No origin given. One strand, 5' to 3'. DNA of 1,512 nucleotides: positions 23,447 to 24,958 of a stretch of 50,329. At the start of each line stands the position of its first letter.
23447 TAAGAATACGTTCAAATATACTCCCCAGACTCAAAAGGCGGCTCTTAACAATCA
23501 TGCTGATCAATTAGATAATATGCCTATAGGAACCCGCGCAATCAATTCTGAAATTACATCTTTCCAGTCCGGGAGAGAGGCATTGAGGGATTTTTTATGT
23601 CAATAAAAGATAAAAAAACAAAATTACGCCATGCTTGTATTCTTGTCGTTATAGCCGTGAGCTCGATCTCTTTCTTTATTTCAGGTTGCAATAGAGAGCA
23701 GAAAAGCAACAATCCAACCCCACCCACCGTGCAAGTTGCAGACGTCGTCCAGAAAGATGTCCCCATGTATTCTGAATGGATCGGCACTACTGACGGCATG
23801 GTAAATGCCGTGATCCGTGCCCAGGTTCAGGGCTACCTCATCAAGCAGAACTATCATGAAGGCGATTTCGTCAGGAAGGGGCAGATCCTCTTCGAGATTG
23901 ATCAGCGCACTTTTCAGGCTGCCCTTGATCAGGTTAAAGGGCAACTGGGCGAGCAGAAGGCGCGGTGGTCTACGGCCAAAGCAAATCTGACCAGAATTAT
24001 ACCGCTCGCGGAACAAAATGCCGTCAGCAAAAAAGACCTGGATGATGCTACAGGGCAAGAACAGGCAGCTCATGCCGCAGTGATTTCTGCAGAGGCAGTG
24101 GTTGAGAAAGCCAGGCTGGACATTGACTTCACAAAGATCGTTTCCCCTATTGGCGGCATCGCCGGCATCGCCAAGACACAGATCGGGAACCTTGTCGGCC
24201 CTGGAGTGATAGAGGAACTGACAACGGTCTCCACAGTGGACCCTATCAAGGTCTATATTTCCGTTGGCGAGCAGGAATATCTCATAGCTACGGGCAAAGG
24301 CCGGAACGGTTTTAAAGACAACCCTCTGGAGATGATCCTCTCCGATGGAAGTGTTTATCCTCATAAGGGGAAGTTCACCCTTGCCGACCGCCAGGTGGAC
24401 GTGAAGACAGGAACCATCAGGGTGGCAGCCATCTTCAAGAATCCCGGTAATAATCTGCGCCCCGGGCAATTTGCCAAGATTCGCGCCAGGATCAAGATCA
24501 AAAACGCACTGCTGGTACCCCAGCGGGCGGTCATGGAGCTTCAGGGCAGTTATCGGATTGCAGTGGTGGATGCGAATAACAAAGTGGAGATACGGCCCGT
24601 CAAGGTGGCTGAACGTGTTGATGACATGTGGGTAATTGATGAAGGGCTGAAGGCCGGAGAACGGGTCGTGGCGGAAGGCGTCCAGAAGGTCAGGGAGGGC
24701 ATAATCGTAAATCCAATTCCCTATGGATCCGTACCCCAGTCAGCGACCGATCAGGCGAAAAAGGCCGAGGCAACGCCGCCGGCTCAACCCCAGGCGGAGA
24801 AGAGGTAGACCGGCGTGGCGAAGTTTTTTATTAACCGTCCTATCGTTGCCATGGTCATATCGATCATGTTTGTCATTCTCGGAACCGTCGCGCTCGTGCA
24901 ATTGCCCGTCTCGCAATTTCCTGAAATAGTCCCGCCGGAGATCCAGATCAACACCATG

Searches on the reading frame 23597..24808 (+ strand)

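Call 54: search_protein_families(library=pfam, proteins=[window:23597-24808:+], max_evalue=0.001)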
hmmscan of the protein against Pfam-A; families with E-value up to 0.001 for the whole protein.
window:23597-24808:+ (403 aa): 4 families
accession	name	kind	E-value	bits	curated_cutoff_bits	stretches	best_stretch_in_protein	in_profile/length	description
PF16576.10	HlyD_D23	-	1.7e-08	34.4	30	1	70-293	19-214/214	Barrel-sandwich domain of CusB or HlyD membrane-fusion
PF13437.12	HlyD_3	-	5e-06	27.6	22.2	0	72-104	1-34/106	HlyD family secretion protein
PF00529.27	CusB_dom_1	-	4.2e-05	24.2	26.5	1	207-358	12-88/89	Cation efflux system protein CusB domain 1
PF13533.13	Biotin_lipoyl_2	-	0.00014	22.1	29.8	1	73-102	3-32/32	Biotin-lipoyl like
